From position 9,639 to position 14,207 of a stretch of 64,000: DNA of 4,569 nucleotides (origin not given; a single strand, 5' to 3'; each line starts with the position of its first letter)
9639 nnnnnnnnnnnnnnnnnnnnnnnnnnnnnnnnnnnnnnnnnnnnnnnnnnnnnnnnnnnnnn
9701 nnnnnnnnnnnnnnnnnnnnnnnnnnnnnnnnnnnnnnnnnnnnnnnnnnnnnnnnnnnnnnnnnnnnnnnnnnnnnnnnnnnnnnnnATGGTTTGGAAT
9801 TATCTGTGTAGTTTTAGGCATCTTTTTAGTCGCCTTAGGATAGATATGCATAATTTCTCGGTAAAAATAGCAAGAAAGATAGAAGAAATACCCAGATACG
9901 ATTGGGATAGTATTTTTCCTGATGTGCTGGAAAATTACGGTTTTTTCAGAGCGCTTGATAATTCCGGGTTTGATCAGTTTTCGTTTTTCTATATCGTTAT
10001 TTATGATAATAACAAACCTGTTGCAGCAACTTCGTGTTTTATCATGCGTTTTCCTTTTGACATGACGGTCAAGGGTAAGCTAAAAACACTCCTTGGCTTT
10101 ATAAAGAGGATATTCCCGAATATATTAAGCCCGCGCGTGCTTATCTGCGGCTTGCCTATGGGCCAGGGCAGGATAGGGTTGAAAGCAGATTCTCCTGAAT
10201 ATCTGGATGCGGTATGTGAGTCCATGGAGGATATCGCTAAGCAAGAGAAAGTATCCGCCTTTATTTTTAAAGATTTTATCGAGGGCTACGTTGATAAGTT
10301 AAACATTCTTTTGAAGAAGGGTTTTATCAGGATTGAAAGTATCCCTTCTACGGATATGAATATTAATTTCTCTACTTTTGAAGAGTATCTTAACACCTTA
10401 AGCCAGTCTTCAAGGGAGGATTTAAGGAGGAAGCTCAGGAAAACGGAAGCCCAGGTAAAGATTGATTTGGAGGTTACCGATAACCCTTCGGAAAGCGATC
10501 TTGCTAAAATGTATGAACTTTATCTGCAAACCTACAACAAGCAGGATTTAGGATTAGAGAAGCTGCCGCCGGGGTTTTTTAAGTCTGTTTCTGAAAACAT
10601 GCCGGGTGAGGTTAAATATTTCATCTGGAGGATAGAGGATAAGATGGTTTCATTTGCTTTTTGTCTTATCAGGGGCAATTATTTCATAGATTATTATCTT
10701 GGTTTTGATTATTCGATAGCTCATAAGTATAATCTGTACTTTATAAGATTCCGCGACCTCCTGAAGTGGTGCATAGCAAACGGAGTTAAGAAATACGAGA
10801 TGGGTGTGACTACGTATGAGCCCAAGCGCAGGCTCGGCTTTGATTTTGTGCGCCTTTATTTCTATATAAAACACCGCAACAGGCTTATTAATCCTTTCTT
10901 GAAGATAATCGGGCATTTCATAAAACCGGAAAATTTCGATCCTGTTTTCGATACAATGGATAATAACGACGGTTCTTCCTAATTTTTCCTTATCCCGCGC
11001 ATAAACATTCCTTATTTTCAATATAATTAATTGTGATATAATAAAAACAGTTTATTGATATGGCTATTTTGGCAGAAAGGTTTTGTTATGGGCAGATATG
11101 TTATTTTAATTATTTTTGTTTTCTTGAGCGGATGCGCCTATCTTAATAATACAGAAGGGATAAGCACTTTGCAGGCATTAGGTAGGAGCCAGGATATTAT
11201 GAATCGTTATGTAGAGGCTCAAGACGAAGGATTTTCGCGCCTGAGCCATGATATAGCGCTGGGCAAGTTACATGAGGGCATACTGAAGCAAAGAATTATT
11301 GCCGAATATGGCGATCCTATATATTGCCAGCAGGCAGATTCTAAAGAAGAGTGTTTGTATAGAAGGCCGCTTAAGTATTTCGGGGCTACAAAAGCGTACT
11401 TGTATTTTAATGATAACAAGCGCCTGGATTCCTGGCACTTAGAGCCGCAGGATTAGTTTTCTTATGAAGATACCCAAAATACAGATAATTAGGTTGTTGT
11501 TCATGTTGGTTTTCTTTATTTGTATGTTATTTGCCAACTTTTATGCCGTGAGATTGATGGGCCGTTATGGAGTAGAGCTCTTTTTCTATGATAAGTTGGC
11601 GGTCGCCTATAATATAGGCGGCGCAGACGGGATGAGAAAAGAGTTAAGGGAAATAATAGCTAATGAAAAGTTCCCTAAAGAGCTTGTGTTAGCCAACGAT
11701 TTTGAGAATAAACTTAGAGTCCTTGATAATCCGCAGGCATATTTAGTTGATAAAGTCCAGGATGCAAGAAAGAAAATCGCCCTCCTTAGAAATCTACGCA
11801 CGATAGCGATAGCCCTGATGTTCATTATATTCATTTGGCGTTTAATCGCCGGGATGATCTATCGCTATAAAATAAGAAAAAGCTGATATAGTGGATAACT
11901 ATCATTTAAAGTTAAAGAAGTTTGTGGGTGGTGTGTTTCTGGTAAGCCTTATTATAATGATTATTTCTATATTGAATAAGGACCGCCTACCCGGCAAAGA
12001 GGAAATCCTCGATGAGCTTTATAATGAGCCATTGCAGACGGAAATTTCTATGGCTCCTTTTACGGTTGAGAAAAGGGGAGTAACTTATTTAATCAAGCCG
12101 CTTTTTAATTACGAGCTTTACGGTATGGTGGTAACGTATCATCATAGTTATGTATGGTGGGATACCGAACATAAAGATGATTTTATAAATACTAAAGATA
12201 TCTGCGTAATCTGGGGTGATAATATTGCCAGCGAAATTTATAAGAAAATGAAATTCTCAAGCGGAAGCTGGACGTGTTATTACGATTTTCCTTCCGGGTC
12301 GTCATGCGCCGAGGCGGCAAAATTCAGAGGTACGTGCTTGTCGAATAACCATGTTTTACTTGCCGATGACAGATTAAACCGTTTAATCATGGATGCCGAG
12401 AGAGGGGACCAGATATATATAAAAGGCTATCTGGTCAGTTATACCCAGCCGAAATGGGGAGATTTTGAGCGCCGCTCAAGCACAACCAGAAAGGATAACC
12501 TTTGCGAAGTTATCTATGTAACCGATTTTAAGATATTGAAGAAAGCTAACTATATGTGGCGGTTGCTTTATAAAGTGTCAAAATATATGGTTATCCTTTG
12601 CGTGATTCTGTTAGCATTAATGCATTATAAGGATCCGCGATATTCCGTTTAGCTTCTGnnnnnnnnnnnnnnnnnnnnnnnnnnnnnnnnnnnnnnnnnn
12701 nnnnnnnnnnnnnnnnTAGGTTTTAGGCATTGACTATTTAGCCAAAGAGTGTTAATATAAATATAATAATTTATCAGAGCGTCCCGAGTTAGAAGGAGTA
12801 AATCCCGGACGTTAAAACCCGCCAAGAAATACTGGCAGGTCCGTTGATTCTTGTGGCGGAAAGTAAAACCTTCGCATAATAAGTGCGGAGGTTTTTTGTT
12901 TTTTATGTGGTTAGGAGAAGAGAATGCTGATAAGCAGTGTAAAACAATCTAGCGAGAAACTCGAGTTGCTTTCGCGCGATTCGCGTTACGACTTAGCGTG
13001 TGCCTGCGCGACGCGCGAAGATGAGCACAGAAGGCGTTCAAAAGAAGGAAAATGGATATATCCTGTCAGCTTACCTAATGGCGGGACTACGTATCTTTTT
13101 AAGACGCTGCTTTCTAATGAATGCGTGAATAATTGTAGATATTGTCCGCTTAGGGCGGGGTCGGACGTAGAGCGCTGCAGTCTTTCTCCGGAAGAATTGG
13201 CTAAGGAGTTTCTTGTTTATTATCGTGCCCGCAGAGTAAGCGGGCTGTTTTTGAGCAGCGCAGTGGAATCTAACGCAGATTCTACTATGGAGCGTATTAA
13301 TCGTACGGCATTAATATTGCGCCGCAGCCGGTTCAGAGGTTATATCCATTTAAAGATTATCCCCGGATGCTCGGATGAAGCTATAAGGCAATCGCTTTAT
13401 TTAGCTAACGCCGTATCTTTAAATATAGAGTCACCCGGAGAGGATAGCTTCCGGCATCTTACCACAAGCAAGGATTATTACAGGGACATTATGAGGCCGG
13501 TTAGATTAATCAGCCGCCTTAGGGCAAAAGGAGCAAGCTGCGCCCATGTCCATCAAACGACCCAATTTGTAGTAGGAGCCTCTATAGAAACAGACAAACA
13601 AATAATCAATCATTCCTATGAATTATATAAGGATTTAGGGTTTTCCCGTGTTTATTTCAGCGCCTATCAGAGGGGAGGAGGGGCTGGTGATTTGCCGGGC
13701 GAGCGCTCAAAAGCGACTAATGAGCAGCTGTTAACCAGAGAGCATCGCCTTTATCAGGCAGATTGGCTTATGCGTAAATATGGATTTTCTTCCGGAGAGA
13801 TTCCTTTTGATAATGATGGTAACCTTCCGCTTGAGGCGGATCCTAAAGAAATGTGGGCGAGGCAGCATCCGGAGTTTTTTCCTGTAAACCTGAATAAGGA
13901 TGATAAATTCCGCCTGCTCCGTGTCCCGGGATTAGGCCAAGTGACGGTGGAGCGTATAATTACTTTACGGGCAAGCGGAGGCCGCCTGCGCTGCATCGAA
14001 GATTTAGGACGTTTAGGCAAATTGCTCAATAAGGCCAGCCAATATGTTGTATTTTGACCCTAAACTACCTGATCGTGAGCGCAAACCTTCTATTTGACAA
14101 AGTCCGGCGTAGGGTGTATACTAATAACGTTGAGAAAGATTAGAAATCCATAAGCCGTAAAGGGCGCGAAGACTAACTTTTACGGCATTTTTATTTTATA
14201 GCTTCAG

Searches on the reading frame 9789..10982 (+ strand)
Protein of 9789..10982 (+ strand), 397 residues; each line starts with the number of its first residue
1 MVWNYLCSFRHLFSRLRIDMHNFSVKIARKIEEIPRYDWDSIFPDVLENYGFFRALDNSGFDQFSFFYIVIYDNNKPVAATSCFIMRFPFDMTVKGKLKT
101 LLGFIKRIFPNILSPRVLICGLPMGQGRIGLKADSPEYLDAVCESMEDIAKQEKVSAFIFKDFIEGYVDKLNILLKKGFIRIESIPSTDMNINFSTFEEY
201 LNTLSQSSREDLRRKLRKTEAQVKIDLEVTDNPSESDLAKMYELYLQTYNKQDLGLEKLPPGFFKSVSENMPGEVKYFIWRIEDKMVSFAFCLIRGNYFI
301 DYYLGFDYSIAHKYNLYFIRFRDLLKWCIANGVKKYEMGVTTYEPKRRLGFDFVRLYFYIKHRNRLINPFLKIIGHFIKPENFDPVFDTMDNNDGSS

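Call 4: search_protein_families(library=pfam, proteins=[window:9789-10982:+], max_evalue=0.01)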
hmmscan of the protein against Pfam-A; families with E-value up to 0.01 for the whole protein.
window:9789-10982:+ (397 aa): 2 families
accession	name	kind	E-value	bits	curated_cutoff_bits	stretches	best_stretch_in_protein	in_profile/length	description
PF04339.18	FemAB_like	-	7.3e-19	68.6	27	1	132-358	108-330/369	Peptidogalycan biosysnthesis/recognition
PF13480.13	Acetyltransf_6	-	2.7e-18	66.9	22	1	207-344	2-140/143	Acetyltransferase (GNAT) domain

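Call 72: search_protein_families(library=ncbifam, proteins=[window:9789-10982:+], max_evalue=0.001)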
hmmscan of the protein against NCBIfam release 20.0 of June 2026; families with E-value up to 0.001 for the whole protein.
window:9789-10982:+ (397 aa): 1 family
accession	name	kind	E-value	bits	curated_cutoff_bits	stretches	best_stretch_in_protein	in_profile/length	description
NF047883.1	UAcmpLyAlTFemX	equivalog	0.00041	19.8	500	1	186-347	146-301/337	UDP-N-acetylmuramoylpentapeptide-lysine N(6)-alanyltransferase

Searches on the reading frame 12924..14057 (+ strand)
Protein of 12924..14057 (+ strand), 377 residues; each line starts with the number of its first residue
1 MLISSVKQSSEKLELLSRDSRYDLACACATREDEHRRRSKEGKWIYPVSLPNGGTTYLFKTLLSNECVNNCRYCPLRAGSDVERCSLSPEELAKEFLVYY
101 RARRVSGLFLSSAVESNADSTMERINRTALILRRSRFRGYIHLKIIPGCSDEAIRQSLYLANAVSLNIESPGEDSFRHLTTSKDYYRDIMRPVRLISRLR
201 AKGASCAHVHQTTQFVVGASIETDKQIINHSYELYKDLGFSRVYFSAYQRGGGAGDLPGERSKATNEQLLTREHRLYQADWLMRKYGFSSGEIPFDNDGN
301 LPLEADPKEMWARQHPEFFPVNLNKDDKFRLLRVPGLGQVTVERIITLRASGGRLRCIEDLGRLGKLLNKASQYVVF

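Call 42: search_protein_families(library=pfam, proteins=[window:12924-14057:+], max_evalue=0.0001)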
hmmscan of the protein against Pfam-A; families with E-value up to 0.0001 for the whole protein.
window:12924-14057:+ (377 aa): 2 families
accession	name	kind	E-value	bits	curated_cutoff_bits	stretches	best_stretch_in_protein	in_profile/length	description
PF04055.27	Radical_SAM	-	2.1e-07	31.7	29.5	1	63-227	3-159/166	Radical SAM superfamily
PF12836.13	HHH_3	-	4.7e-05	23.8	27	1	321-364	6-49/65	Helix-hairpin-helix motif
